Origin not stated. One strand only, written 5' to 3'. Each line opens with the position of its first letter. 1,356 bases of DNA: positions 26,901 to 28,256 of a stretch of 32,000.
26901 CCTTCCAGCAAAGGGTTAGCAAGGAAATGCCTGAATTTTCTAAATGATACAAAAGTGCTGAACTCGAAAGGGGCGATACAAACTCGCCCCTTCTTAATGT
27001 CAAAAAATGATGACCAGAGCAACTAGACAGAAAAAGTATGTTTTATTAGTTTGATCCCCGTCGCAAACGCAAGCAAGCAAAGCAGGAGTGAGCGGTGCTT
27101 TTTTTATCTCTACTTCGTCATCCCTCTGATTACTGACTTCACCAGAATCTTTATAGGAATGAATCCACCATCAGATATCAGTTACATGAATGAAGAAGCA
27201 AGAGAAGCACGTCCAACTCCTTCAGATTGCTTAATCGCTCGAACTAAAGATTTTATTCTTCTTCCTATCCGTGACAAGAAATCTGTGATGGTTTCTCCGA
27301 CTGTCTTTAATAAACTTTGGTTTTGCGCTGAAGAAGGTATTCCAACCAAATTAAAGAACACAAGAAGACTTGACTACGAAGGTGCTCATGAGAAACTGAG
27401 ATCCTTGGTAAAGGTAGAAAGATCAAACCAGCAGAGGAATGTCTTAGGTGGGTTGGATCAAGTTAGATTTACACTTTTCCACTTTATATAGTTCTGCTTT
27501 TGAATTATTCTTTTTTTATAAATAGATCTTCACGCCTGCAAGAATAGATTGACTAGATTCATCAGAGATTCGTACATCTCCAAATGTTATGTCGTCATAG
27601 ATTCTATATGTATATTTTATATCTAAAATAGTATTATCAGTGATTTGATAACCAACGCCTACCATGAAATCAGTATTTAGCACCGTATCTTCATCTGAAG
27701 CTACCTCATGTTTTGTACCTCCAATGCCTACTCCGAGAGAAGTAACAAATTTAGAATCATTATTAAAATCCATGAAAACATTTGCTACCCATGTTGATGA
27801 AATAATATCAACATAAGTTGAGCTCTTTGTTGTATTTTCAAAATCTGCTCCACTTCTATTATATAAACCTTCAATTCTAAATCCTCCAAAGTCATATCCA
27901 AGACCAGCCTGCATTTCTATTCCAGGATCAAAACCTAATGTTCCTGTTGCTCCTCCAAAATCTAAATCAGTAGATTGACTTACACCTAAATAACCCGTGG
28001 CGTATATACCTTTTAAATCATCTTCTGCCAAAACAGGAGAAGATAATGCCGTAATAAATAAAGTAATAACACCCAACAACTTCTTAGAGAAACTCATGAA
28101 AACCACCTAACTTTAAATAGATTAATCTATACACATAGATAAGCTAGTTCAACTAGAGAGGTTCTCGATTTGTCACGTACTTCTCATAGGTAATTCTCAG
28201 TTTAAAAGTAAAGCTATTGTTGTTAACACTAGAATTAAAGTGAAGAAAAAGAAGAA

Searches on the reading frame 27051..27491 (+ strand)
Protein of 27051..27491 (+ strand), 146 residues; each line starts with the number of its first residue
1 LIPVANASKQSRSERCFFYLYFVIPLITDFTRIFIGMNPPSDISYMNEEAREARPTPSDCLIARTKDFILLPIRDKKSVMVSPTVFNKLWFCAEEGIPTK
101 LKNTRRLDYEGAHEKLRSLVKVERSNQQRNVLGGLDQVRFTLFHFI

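Call 75: search_protein_families(library=pfam, proteins=[window:27051-27491:+], max_evalue=0.001)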
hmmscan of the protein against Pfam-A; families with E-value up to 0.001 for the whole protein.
window:27051-27491:+ (146 aa): 1 family
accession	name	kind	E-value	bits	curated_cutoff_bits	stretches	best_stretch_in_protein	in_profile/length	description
PF07864.16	DUF1651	-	6e-10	39.9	22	1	61-121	4-64/74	Protein of unknown function (DUF1651)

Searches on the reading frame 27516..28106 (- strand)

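Call 75: search_protein_families(library=pfam, proteins=[window:27516-28106:-], max_evalue=0.001)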
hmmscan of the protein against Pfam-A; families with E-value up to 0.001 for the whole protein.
window:27516-28106:- (196 aa): 2 families
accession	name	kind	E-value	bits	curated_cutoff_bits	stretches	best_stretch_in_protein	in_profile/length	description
PF13505.12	OMP_b-brl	-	1.3e-11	45.4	28.7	1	14-178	2-167/175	Outer membrane protein beta-barrel domain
PF02462.21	Opacity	-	9e-05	23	21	1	70-178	2-113/126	Opacity family porin protein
